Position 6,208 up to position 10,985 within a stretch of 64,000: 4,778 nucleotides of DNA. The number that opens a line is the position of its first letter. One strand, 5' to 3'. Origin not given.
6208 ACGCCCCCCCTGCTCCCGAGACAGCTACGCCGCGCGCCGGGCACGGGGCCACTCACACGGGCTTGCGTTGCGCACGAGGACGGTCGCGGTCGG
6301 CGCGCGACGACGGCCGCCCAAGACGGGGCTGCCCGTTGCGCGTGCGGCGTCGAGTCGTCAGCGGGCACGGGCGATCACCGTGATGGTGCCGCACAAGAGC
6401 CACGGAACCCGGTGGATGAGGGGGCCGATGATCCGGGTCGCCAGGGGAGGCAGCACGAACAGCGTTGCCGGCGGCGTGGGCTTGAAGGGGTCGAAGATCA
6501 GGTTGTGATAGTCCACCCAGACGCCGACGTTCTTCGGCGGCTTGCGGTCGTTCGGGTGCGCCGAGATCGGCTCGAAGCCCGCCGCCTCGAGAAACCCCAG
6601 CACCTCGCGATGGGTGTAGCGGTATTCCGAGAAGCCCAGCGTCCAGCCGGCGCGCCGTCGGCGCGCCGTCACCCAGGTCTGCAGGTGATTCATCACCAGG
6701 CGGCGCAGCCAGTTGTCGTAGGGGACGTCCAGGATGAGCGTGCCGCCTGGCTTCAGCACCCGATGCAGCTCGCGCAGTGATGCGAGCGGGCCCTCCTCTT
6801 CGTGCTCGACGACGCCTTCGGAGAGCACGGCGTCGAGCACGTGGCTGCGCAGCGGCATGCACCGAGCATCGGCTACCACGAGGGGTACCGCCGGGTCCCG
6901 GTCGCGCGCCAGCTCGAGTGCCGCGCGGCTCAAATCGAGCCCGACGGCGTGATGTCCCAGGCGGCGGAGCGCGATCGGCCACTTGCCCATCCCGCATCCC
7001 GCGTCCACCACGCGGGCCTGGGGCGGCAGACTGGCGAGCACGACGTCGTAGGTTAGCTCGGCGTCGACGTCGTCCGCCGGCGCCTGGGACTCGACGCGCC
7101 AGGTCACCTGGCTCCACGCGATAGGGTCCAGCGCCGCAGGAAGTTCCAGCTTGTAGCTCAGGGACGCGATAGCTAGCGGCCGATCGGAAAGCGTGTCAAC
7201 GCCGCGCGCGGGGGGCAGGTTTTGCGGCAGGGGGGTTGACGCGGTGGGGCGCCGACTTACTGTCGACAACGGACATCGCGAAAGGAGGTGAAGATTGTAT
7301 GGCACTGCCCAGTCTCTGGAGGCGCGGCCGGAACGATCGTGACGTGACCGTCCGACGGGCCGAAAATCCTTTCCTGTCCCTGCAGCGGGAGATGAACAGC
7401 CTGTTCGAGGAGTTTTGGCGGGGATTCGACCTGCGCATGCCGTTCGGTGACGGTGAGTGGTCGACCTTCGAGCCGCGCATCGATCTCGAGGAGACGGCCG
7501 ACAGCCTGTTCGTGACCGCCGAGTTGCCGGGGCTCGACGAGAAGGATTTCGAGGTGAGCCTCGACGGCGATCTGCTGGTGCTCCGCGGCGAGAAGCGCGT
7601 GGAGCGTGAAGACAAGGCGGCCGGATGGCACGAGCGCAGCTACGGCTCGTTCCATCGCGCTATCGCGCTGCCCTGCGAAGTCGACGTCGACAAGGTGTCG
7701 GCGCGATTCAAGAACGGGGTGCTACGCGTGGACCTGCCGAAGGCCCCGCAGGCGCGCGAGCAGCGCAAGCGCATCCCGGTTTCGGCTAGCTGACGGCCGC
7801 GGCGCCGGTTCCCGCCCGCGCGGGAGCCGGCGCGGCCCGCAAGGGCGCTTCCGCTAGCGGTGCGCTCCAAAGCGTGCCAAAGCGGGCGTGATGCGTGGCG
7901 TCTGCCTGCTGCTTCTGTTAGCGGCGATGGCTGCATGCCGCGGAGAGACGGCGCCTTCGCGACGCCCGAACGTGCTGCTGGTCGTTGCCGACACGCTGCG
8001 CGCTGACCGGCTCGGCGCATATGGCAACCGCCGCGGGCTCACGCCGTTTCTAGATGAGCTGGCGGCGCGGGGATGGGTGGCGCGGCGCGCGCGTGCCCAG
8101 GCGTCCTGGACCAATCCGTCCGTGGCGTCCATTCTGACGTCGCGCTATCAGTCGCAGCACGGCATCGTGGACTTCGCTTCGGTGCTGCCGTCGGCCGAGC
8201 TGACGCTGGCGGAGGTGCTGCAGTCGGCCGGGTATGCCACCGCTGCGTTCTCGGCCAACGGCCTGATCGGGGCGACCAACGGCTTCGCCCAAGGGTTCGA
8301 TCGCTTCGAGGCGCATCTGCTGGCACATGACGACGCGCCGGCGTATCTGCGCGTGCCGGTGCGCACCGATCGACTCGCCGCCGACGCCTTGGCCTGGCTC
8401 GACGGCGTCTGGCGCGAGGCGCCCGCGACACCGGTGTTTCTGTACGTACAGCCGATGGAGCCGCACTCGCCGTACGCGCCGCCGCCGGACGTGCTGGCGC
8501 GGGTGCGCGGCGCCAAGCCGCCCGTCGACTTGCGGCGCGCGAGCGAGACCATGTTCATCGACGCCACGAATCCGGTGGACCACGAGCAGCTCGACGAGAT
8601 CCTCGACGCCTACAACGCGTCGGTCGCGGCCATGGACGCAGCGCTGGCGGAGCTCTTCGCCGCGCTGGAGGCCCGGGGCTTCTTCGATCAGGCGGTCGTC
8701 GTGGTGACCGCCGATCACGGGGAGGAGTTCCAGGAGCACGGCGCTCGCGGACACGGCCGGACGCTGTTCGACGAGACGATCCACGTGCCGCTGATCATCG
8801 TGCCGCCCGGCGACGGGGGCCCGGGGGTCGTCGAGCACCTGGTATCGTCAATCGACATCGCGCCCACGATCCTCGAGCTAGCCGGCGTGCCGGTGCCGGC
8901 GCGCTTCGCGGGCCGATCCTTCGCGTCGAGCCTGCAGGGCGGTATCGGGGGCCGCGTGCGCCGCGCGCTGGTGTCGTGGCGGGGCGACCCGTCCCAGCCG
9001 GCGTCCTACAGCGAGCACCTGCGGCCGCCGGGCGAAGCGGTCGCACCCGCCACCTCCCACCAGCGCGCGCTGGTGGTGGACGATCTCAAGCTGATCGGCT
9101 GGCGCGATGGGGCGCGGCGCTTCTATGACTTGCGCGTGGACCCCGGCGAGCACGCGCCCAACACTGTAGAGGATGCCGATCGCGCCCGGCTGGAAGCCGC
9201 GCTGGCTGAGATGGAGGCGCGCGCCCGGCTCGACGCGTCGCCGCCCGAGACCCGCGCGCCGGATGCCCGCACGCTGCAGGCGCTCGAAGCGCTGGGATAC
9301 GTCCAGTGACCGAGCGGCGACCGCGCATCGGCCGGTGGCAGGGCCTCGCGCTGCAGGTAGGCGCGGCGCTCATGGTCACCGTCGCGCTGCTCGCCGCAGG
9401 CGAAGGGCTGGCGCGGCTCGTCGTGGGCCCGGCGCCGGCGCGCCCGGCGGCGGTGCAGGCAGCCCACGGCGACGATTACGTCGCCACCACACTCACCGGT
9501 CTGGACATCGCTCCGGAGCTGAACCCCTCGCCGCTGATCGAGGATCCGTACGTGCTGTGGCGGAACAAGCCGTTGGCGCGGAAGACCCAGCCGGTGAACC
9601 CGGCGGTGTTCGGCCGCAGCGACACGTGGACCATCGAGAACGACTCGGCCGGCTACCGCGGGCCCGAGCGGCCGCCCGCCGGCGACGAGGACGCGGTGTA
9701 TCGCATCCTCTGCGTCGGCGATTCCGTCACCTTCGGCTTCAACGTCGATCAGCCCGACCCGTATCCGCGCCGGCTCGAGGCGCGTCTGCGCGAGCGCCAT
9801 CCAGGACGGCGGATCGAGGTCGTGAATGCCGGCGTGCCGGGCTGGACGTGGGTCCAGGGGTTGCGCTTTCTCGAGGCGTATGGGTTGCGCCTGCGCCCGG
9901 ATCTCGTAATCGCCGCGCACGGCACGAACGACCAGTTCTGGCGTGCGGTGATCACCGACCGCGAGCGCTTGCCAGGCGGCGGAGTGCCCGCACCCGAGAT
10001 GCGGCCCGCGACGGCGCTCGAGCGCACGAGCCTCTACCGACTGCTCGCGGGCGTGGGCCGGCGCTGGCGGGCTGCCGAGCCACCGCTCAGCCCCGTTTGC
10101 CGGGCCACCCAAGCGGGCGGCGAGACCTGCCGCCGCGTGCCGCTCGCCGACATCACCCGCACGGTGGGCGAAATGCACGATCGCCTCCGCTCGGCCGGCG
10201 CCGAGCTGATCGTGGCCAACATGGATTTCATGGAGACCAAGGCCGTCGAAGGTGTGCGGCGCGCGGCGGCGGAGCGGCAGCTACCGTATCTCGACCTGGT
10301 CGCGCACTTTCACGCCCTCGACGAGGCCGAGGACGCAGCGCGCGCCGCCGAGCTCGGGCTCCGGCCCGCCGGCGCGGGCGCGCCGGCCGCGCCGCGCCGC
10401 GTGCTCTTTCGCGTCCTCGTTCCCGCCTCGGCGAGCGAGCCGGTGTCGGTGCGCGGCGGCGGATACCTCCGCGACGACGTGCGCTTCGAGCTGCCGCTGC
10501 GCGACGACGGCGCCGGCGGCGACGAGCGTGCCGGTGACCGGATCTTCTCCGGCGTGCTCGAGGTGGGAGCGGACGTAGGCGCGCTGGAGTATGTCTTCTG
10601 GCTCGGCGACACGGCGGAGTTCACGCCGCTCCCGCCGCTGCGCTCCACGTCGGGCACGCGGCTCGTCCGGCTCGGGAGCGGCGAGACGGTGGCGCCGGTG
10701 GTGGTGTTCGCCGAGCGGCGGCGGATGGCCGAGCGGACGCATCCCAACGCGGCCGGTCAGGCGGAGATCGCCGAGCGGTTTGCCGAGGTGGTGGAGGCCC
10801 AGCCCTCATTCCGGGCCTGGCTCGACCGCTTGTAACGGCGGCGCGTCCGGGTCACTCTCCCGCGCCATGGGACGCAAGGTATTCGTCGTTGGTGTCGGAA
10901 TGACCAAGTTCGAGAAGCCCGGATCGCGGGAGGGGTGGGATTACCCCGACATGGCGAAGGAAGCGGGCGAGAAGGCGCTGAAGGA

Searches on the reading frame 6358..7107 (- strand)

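Call 35: search_protein_families(library=pfam, proteins=[window:6358-7107:-], max_evalue=0.0001)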
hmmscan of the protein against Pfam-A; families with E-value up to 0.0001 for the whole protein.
window:6358-7107:- (249 aa): 5 families
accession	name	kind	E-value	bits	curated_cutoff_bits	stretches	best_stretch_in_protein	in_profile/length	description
PF08241.18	Methyltransf_11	-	8e-20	71.7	21.2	1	34-126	1-95/95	Methyltransferase domain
PF13649.12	Methyltransf_25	-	5.9e-17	62.6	27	1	33-122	1-97/97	Methyltransferase domain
PF13489.12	Methyltransf_23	-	2.3e-13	50.6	27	1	24-182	17-163/164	Methyltransferase domain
PF13847.12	Methyltransf_31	-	1.7e-10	41.2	27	1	31-141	5-125/145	Methyltransferase domain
PF08242.18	Methyltransf_12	-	4.4e-10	40.6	30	1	34-124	1-98/98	Methyltransferase domain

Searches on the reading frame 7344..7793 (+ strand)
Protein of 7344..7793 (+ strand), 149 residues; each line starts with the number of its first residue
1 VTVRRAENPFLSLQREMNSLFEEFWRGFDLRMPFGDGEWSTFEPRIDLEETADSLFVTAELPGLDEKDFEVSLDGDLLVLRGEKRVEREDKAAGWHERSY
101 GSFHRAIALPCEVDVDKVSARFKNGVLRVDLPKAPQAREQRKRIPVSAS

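Call 35: search_protein_families(library=pfam, proteins=[window:7344-7793:+], max_evalue=0.0001)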
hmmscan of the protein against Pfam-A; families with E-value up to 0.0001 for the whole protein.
window:7344-7793:+ (149 aa): 2 families
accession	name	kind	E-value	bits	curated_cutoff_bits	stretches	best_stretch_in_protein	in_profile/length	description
PF00011.27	HSP20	-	1.1e-22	80.4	20.8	1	49-146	3-101/102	Hsp20/alpha crystallin family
PF17886.7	ArsA_HSP20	-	1.4e-07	31.4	22.5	1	57-130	6-62/63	HSP20-like domain found in ArsA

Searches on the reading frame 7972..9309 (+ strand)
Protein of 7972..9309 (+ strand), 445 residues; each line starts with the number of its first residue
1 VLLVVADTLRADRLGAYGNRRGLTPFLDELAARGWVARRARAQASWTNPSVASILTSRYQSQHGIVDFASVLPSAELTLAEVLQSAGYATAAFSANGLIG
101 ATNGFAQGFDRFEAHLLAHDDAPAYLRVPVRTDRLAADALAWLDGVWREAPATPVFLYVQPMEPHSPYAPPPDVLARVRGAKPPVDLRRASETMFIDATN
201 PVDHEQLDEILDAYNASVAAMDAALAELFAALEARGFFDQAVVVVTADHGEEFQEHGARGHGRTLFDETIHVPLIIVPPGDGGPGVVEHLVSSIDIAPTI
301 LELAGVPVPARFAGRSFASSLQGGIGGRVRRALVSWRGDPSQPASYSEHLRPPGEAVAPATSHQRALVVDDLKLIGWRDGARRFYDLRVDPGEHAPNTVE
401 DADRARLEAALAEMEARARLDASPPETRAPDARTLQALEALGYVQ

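Call 35: search_protein_families(library=pfam, proteins=[window:7972-9309:+], max_evalue=0.0001)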
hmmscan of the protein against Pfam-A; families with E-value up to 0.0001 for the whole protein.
window:7972-9309:+ (445 aa): 5 families
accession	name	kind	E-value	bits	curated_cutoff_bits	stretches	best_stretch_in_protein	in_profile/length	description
PF00884.28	Sulfatase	-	3.8e-51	174.6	25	1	2-306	4-301/301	Sulfatase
PF01663.27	Phosphodiest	-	1e-13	52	23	2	2-69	2-66/342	Type I phosphodiesterase / nucleotide pyrophosphatase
PF16347.10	SGSH_C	-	8.5e-12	45.9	29.3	1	263-413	9-146/154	N-sulphoglucosamine sulphohydrolase, C-terminal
PF07394.17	DUF1501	-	7.9e-06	25.7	27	0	213-260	263-310/390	Protein of unknown function (DUF1501)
PF02995.22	DUF229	-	2e-05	24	25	1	216-263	308-355/496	Protein of unknown function (DUF229)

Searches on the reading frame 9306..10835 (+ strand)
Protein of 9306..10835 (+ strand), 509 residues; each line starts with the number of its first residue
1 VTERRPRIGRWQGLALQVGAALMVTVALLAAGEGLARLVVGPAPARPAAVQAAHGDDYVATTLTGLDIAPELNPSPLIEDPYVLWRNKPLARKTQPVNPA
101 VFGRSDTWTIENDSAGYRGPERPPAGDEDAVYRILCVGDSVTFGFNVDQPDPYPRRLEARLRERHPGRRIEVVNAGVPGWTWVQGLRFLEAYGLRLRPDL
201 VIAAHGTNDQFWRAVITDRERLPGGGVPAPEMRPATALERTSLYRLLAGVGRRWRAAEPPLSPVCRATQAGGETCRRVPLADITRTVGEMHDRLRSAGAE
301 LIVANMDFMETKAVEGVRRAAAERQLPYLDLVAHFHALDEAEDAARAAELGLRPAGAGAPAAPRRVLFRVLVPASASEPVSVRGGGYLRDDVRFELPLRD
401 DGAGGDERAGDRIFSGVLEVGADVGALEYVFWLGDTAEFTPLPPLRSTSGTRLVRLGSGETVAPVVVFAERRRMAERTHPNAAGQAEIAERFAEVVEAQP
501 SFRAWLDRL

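Call 35: search_protein_families(library=pfam, proteins=[window:9306-10835:+], max_evalue=0.0001)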
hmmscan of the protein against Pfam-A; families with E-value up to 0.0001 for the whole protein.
window:9306-10835:+ (509 aa): 3 families
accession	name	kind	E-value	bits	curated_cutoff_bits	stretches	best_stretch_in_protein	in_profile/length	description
PF13472.12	Lipase_GDSL_2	-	1.5e-16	61.8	32.9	1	136-342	1-158/178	GDSL-like Lipase/Acylhydrolase family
PF25182.1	NonGDSL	-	1.4e-10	41.4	80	1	130-209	26-106/220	Non-GDSL lipase-like family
PF00657.28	Lipase_GDSL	-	7.8e-06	26.6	23.6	0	134-212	1-91/208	GDSL-like Lipase/Acylhydrolase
